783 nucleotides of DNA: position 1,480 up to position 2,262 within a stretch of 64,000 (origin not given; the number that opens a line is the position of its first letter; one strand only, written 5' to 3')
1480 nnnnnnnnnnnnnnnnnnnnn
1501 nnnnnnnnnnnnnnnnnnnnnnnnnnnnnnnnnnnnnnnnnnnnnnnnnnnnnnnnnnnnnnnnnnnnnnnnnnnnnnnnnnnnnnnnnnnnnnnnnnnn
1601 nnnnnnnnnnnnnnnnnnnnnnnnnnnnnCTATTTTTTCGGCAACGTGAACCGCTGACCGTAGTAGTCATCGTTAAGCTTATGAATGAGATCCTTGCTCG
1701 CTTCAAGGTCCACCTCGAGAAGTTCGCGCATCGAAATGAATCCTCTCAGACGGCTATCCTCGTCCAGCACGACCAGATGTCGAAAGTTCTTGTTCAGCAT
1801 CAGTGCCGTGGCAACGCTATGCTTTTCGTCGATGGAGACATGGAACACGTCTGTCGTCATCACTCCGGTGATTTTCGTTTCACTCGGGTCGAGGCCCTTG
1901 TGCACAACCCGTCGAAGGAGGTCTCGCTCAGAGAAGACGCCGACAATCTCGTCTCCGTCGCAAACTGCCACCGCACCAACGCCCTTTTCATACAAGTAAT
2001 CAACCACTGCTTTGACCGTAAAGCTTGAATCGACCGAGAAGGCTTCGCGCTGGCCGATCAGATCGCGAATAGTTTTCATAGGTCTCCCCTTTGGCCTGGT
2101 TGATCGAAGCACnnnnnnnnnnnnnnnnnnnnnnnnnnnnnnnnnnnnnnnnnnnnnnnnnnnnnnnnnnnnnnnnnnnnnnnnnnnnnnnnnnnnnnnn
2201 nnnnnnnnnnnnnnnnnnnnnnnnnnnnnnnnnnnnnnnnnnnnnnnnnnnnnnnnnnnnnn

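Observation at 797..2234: Three copies of an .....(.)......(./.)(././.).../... motif in intergenic positions, two of them bracketing a lower-GC cassette with a Cys-rich secreted protein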

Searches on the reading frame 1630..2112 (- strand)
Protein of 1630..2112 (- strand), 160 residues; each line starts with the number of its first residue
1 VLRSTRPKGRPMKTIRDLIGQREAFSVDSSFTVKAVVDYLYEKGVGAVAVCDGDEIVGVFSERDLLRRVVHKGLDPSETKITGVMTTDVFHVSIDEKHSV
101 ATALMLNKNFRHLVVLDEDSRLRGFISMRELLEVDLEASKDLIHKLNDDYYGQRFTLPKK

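Call 13: search_protein_families(library=pfam, proteins=[window:1630-2112:-], max_evalue=0.1)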
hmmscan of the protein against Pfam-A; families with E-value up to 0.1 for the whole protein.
window:1630-2112:- (160 aa): 1 family
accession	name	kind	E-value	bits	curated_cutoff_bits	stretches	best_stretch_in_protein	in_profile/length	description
PF00571.33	CBS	-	2.1e-19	70.1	24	2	83-135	3-55/57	CBS domain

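Call 16: find_encoding_contigs(protein=window:1630-2079:-, flank=10000, max_places=6)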
Protein window:1630-2079:- (149 aa): 1 contig read that carries it; 1 place shown.
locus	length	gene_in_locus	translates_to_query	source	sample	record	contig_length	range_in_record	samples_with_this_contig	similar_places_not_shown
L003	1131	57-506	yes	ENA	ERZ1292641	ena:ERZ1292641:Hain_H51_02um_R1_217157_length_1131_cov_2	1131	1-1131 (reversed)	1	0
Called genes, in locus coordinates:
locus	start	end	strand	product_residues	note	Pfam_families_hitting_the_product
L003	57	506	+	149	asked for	PF00571:CBS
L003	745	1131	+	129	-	?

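Call 24: find_homologous_proteins(query=window:1630-2079:-)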
Query window:1630-2079:- (149 aa): 180 proteins with E <= 0.001 among 213 candidates; the best 120 are listed.
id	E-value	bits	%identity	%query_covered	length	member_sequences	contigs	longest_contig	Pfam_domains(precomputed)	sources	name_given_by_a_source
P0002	6.9e-69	249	76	100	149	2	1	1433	PF00571.34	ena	-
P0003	5.6e-63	230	74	100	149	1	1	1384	PF00571.34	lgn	-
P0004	1.0e-62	229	73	100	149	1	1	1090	PF00571.34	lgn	-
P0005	1.1e-59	219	66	100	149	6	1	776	PF00571.34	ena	-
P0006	8.1e-59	216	70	100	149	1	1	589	PF00571.34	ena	-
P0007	1.5e-58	215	67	100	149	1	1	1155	PF00571.34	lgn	-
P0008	1.3e-57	212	65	100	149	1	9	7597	PF00571.34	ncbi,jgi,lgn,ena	jgi:CBS domain-containing protein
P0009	2.7e-57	211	66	100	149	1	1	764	PF00571.34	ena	-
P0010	5.3e-56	207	65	97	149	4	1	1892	PF00571.34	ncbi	-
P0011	7.3e-56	206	67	100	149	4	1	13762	PF00571.34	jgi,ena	-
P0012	1.1e-55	206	66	96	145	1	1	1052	PF00571.34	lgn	-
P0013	1.3e-55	206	70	93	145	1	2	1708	PF00571.34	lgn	-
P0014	2.0e-55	205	66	99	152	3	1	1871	PF00571.34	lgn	-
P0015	6.0e-55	204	64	100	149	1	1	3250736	PF00571.34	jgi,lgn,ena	-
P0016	2.5e-54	202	63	100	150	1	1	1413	PF00571.34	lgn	-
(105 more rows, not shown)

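Call 25: find_encoding_contigs(protein=P0002, flank=5000, max_places=3)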
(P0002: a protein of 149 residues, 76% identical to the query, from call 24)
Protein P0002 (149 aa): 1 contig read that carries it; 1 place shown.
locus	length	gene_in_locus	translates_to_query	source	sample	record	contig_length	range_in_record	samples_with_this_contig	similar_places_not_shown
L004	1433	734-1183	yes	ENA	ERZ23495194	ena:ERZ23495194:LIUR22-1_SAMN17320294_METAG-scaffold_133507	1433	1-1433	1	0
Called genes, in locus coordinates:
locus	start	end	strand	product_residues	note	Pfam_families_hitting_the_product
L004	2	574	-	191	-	?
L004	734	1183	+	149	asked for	PF00571:CBS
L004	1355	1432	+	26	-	?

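Call 26: find_encoding_contigs(protein=P0015, flank=6000, max_places=3)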
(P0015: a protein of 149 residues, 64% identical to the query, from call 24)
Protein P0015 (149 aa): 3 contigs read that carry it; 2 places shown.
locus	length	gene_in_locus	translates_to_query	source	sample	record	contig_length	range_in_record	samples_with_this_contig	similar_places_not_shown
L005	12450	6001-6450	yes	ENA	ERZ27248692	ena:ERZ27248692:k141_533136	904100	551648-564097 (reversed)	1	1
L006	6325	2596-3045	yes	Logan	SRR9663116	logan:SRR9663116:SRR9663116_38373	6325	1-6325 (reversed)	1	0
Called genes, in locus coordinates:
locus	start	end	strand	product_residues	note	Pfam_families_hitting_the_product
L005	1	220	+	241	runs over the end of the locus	PF04029:2-ph_phosp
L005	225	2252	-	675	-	PF00682:HMGL-like, PF07836:DmpG_comm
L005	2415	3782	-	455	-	PF00463:ICL, PF13714:PEP_mutase, PF00463:ICL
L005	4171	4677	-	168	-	PF00583:Acetyltransf_1, PF13673:Acetyltransf_10 (weak), PF13508:Acetyltransf_7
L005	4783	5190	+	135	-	PF14539:DUF4442 (weak), PF13622:4HBT_3 (weak), PF03061:4HBT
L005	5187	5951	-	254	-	PF00535:Glycos_transf_2, PF10111:Glyco_tranf_2_2 (weak), PF13641:Glyco_tranf_2_3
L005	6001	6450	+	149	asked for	PF00571:CBS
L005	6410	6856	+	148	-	-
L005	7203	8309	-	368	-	-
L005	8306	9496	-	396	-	PF13517:FG-GAP_3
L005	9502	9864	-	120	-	-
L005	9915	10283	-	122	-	-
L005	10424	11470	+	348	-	PF00211:Guanylate_cyc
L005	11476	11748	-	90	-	-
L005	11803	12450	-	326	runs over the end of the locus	PF13174:TPR_6 (faint), PF13432:TPR_16 (weak), PF14559:TPR_19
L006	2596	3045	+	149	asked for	PF00571:CBS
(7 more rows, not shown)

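Call 37: search_protein_families(library=phrogs, proteins=[window:1630-2079:-], max_evalue=0.01)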
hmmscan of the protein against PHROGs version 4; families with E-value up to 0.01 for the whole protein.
window:1630-2079:- (149 aa): 1 family
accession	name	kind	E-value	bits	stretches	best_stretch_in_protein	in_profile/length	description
phrog_31898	-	unknown function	1.9e-05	25.4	1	23-123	226-327/330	-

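Call 40: find_related_loci(query=A4, collection=genome_contigs, flank=10000)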
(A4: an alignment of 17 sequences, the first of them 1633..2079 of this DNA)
Query A4 (149 aa) in genome_contigs; peptide patterns used: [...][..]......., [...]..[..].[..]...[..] (x = any residue, [..] = any of these).
600 stretches matched a pattern (row limit reached: there are more); 569 encode a relative of the query (tblastn E <= 1e-3); the best 80 are kept; 80 distinct loci.
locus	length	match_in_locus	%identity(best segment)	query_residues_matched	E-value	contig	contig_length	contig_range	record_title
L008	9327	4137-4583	66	1-149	4e-66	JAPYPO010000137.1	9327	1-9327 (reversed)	MAG: Candidatus Hydrogenedentota bacterium isolate PW10.concoct.19 PW10_8219_length_9327_cov_7.613676, whole genome shot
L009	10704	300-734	60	1-144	7e-53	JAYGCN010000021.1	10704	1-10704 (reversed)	MAG: Candidatus Hydrogenedentota bacterium isolate OC3_3000m_MAG_16 OC3_3000m_contig_1145981, whole genome shotgun seque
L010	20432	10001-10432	60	1-144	4e-53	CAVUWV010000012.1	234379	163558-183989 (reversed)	MAG: Candidatus Hydrogenedentes bacterium isolate MFD05684.bin.2.193 genome assembly, contig: contig_48270, whole genome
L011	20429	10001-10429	55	3-144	1e-48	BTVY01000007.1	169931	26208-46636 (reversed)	MAG: Candidatus Hydrogenedentota bacterium AMX-MBFR-82 DNA, sequence007, whole genome shotgun sequence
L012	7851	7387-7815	56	3-144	9e-47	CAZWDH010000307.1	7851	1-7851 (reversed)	MAG TPA_asm: uncultured Nitrospiraceae bacterium isolate SRP323723_co1_44 genome assembly, contig: NODE_7914_length_7851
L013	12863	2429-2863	47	1-144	8e-40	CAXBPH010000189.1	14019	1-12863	MAG TPA_asm: uncultured bacterium isolate ERR2762188_binner12_Refined_16 genome assembly, contig: ERZ3421808.6736, whole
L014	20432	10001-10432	43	1-144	6e-38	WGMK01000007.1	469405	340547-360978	MAG: Candidatus Hydrogenedens sp. isolate RI_113 c_000000046558, whole genome shotgun sequence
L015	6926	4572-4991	46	1-140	4e-38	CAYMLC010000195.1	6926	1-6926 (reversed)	MAG TPA_asm: uncultured Nitrospirales bacterium isolate SRP141376_co5_382 genome assembly, contig: NODE_26001_length_692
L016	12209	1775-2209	44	1-145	5e-38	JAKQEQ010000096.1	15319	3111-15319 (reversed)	MAG: Candidatus Hydrogenedentota bacterium isolate USDE_maxbin.110 k141_188705, whole genome shotgun sequence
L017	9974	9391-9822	43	1-144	2e-36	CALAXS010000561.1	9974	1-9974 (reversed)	MAG TPA_asm: uncultured bacterium isolate ERR2206756_bin.59_CONCOCT_v1.1_MAG genome assembly, contig: ERZ887841.3947, wh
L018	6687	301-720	53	1-140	3e-36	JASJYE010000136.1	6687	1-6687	MAG: Candidatus Hydrogenedentota bacterium isolate MT_MAG10 NODE_8983_length_6687_cov_7.738088, whole genome shotgun seq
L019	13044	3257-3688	42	1-144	6e-35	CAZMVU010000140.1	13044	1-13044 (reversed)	MAG TPA_asm: uncultured Nitrospirales bacterium isolate SRP252850_co1_233 genome assembly, contig: NODE_9039_length_1304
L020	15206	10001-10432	40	1-144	1e-32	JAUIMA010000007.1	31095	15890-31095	MAG: Candidatus Hydrogenedentota bacterium isolate Co_bin.7 NODE_8784_length_31095_cov_0.944297, whole genome shotgun se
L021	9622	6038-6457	41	1-140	6e-31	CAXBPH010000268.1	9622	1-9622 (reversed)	MAG TPA_asm: uncultured bacterium isolate ERR2762188_binner12_Refined_16 genome assembly, contig: ERZ3421808.10974, whol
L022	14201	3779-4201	43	1-142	6e-30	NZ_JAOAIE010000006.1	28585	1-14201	MAG: Ignavibacterium album isolate SKW81 k141_843471, whole genome shotgun sequence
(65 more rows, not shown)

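Call 52: list_cluster_members(proteins=[P0001, P0122, window:1630-2079:-, window:6007-6945:+])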
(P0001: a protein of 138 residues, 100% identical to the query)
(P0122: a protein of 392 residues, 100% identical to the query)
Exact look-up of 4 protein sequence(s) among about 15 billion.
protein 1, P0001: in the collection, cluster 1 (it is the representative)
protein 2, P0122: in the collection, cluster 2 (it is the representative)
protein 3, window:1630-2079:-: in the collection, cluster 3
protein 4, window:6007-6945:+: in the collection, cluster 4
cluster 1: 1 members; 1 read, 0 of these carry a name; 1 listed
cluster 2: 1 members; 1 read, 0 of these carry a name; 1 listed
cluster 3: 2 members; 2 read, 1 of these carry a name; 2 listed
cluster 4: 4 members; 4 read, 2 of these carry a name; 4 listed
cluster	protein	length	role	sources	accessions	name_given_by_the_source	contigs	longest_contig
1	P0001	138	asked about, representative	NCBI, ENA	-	-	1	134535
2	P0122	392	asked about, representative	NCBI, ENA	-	-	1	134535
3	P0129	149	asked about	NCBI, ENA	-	-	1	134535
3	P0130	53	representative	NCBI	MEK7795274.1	MAG: CBS domain-containing protein, partial [Candidatus Hydrogenedentota bacterium]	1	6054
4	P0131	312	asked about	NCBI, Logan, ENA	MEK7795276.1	MAG: radical SAM/SPASM domain-containing protein [Candidatus Hydrogenedentota bacterium]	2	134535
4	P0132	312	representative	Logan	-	-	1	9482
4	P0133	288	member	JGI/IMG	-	molybdenum cofactor biosynthesis enzyme MoaA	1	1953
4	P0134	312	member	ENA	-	-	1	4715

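Call 72: find_encoding_contigs(protein=P0003, flank=3000, max_places=2)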
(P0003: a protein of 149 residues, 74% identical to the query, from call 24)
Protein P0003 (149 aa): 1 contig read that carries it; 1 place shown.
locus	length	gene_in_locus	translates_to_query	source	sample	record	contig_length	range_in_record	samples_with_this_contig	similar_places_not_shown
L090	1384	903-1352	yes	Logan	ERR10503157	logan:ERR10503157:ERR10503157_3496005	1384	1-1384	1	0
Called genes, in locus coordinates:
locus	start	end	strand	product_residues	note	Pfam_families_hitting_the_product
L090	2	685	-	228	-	?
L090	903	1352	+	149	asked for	PF00571:CBS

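Call 73: find_encoding_contigs(protein=P0004, flank=3000, max_places=2)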
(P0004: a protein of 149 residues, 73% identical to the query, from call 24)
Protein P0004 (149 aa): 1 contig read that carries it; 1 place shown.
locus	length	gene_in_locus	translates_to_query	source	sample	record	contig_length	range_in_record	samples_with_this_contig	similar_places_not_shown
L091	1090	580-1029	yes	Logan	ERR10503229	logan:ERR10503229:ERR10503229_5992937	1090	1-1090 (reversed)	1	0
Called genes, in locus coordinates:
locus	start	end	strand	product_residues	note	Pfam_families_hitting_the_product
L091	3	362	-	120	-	?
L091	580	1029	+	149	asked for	PF00571:CBS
